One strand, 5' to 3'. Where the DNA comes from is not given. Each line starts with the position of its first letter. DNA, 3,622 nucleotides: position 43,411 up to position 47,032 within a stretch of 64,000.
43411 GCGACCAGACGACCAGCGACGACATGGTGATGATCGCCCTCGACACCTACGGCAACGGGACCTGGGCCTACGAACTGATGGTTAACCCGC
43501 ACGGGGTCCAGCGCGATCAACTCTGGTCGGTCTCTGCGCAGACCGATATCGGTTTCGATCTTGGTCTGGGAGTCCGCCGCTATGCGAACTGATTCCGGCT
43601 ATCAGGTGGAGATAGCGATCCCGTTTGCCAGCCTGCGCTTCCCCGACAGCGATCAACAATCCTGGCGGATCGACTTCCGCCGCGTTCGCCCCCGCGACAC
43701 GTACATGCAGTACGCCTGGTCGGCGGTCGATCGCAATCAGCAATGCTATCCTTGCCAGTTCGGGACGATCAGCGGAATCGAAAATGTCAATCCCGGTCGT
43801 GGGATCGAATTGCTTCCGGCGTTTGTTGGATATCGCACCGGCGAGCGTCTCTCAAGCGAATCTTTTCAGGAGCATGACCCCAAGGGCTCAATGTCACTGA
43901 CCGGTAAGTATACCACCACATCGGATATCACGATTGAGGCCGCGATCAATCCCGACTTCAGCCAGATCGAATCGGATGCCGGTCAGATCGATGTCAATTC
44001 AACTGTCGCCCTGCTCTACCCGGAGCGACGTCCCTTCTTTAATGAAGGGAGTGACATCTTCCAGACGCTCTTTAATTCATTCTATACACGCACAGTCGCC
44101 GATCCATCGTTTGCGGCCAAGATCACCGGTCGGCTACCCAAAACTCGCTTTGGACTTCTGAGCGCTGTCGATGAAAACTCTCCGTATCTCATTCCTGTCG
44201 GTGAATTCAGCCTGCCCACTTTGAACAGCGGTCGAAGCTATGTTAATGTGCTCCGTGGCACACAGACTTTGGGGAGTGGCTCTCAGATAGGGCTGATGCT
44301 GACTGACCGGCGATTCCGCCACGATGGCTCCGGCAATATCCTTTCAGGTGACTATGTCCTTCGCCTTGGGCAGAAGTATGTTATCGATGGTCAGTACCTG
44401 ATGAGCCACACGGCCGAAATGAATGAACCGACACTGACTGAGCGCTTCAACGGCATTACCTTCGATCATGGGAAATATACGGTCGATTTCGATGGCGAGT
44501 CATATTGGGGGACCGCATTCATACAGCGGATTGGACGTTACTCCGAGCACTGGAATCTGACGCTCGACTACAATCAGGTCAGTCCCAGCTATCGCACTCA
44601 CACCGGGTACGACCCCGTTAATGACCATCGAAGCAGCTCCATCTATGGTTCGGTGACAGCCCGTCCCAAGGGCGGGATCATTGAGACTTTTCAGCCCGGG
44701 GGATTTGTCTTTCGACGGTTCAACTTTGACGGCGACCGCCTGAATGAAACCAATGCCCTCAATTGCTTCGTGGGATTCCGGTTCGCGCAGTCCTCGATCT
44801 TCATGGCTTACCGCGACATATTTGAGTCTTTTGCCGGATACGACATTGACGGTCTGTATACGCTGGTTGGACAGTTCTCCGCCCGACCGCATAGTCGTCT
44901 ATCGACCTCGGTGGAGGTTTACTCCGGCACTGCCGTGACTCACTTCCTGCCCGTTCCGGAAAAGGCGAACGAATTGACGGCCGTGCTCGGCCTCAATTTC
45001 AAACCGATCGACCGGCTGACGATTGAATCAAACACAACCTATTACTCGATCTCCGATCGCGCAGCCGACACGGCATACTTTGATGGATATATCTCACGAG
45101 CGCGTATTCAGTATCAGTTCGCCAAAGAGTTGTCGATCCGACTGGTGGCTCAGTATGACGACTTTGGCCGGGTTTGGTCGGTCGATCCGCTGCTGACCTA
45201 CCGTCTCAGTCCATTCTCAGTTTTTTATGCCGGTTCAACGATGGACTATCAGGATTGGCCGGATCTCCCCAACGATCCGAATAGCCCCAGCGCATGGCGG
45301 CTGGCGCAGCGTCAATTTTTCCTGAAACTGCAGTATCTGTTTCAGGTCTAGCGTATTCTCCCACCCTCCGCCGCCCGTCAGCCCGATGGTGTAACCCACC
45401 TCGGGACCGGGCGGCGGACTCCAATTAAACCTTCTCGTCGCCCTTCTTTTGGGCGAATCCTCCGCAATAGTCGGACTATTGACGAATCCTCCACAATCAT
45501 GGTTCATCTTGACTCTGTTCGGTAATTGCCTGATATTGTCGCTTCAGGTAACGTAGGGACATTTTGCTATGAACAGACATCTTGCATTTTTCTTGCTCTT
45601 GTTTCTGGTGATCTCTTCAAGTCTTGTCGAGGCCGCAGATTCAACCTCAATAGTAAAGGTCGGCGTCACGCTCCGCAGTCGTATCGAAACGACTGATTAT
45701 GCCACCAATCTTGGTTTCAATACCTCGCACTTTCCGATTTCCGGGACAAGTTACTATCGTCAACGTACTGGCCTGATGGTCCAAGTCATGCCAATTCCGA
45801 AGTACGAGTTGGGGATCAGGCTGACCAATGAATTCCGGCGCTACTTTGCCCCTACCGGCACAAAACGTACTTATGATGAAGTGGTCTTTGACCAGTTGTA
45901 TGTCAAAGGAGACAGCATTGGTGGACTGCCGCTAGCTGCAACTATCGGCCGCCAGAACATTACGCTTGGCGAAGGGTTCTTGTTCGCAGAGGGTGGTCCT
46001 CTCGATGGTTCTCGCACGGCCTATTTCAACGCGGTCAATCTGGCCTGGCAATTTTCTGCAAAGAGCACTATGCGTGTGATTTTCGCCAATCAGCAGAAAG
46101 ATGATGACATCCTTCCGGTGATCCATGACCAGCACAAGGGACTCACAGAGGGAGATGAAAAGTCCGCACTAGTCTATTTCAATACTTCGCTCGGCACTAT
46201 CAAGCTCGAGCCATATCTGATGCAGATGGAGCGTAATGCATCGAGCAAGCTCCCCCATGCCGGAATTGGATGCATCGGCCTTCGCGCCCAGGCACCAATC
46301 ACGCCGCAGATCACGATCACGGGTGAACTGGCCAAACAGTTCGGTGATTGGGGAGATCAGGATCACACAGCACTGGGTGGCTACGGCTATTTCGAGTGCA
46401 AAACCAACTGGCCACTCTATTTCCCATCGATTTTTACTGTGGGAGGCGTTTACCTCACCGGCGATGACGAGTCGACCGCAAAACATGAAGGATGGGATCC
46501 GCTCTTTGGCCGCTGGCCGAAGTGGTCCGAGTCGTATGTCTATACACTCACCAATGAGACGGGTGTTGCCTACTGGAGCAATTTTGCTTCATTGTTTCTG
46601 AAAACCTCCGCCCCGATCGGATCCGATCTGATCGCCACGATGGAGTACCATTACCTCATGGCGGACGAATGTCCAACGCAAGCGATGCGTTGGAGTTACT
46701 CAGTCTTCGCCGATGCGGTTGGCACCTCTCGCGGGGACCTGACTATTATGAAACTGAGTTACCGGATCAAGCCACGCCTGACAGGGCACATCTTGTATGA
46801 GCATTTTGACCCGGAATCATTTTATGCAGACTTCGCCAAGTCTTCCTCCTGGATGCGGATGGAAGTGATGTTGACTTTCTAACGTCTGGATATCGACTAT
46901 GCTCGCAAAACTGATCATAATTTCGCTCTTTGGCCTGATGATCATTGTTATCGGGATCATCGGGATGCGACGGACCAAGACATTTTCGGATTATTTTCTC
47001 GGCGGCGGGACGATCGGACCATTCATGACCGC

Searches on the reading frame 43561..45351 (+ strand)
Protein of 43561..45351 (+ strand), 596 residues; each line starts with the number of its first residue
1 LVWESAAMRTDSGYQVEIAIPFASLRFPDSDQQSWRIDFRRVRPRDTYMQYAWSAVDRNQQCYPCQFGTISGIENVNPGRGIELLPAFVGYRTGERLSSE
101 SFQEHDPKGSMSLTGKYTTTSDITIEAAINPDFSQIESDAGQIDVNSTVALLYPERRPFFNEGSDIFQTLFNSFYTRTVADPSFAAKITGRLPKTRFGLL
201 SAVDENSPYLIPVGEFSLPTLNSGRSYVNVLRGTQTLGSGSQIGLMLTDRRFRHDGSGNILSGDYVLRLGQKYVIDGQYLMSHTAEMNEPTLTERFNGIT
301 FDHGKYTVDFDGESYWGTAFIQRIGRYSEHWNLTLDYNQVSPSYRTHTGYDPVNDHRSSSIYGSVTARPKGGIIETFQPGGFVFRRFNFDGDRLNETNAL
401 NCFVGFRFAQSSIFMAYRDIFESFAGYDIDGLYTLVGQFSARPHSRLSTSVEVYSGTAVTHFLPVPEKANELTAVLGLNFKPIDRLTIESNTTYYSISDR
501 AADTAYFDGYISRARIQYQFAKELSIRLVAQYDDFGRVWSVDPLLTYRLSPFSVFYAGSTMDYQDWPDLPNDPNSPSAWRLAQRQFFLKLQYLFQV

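Call 18: find_homologous_proteins(query=window:43561-45351:+, max_evalue=1e-50)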
Query window:43561-45351:+ (596 aa): 1571 proteins with E <= 1e-50 among 8000 candidates; the best 120 are listed.
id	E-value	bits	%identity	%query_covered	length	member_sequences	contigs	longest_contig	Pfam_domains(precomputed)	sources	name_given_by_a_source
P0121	0.0e+0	1360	100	99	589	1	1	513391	PF19313.6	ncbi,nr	ncbi:MAG: hypothetical protein IPH75_13275 [bacterium]|nr:hypothetical protein [bacterium]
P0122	0.0e+0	1202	86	100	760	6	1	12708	PF19313.6,PF06452.17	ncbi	-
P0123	0.0e+0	1178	84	100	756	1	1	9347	PF19313.6,PF06452.17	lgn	-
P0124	4.7e-197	675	53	100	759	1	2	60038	PF19313.6,PF06452.17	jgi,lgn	jgi:hypothetical protein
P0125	1.5e-195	670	50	100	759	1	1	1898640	PF19313.6,PF06452.17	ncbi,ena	-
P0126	4.1e-194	665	52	100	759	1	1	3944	PF19313.6,PF06452.17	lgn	-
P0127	2.7e-192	659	51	100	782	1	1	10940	PF19313.6,PF06452.17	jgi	jgi:hypothetical protein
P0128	3.8e-192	658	52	100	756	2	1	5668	PF19313.6,PF06452.17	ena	-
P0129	5.0e-191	655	52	100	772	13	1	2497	PF19313.6,PF06452.17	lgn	-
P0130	8.3e-191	654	51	100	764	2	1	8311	PF19313.6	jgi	jgi:hypothetical protein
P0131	5.1e-190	651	51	100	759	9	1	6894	PF19313.6,PF06452.17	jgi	jgi:hypothetical protein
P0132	5.5e-190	651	50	100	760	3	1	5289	PF19313.6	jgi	jgi:hypothetical protein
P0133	8.2e-190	651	50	100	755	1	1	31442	PF19313.6,PF06452.17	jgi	jgi:Carbohydrate family 9 binding domain-like/Domain of unknown function (DUF5916)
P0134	1.6e-189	650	51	100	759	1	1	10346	PF19313.6,PF06452.17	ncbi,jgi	-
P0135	2.8e-189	649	51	100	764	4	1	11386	PF19313.6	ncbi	-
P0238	5.0e-176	605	48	100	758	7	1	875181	PF19313.6,PF06452.17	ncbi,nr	ncbi:MAG: carbohydrate binding family 9 domain-containing protein [bacterium]|nr:carbohydrate bindin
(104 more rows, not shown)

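Call 19: find_encoding_contigs(protein=P0122, flank=10000, max_places=4)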
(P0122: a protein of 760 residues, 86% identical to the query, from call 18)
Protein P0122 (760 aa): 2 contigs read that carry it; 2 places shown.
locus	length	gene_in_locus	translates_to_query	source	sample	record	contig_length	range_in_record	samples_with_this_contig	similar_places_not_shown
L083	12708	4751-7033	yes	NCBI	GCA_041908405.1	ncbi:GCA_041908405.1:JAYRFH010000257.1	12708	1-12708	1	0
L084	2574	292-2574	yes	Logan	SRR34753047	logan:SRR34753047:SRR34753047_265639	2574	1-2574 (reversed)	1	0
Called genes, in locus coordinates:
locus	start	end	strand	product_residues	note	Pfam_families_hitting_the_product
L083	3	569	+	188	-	?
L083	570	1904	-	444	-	PF13183:Fer4_8, PF13534:Fer4_17 (weak), PF02754:CCG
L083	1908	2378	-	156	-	-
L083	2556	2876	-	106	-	PF04358:DsrC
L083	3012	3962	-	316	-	PF01370:Epimerase, PF03435:Sacchrp_dh_NADP (faint), PF05368:NmrA, PF13460:NAD_binding_10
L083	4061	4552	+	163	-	PF04266:ASCH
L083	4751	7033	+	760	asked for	PF06452:CBM9_1, PF19313:DUF5916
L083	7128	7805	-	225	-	PF01209:Ubie_methyltran, PF13489:Methyltransf_23, PF07021:MetW (weak), PF13847:Methyltransf_31, PF08241:Methyltransf_11, PF08242:Methyltransf_12, PF13649:Methyltransf_25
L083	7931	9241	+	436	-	PF13372:Alginate_exp (weak)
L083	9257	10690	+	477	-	PF00474:SSF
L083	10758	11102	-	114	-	PF01022:HTH_5, PF12802:MarR_2 (faint), PF12840:HTH_20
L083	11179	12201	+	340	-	PF25917:BSH_RND, PF25919:BSH_CusB (faint), PF25973:BSH_CzcB (weak), PF25876:HH_MFP_RND, PF25954:Beta-barrel_RND_2, PF25967:RND-MFP_C (weak), PF25989:YknX_C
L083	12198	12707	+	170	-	?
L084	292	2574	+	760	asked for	PF06452:CBM9_1, PF19313:DUF5916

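Call 20: find_encoding_contigs(protein=P0123, flank=10000, max_places=4)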
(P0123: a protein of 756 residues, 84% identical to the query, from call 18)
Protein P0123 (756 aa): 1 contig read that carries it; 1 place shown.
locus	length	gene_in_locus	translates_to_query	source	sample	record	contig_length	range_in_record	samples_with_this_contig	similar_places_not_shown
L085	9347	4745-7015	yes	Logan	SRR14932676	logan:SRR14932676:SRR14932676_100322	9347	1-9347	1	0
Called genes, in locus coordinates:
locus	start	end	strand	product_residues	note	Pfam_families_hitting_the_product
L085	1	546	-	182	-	?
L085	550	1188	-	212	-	-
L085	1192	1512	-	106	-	PF04358:DsrC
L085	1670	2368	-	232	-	PF00578:AhpC-TSA, PF08534:Redoxin, PF10417:1-cysPrx_C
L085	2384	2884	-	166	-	PF01475:FUR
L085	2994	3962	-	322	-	PF01370:Epimerase, PF05368:NmrA, PF13460:NAD_binding_10, PF16363:GDP_Man_Dehyd (faint)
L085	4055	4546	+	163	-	PF04266:ASCH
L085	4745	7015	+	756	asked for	PF06452:CBM9_1, PF19313:DUF5916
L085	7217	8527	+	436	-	-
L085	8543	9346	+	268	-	?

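Call 37: list_cluster_members(proteins=[P0238, P0241])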
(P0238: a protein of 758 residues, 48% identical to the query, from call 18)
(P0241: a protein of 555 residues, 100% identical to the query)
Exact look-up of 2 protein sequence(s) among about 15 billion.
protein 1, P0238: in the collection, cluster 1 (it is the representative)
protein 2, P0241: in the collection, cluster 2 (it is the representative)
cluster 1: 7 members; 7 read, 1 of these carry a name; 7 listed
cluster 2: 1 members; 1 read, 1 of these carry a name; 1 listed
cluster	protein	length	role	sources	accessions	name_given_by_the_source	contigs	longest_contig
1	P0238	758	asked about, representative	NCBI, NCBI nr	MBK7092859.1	MAG: carbohydrate binding family 9 domain-containing protein [bacterium] | carbohydrate binding family 9 domain-containing protein [bacterium]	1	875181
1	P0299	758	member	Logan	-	-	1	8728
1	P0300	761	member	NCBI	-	-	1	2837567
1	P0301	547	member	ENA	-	-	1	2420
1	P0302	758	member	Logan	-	-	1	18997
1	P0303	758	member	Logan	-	-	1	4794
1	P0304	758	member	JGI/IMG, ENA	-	-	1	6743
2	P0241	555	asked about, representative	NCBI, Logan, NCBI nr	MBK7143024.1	MAG: response regulator [bacterium] | response regulator [bacterium]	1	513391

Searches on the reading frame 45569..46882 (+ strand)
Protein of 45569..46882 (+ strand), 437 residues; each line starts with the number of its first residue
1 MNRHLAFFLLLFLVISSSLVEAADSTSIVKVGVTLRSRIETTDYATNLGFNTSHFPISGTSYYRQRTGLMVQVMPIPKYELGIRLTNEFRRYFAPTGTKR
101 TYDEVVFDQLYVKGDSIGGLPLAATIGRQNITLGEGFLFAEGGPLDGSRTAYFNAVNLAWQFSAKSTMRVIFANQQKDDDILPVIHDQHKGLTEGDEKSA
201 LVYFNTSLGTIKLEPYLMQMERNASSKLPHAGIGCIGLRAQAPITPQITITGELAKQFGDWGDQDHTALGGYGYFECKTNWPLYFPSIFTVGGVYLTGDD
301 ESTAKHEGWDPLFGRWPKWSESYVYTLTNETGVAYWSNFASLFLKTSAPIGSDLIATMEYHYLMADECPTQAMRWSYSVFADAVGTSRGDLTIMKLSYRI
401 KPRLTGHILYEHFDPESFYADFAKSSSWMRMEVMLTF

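Call 5: find_encoding_contigs(protein=window:45569-46882:+, flank=10000, max_places=10)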
Protein window:45569-46882:+ (437 aa): no gene with exactly this product is on record in the collection.
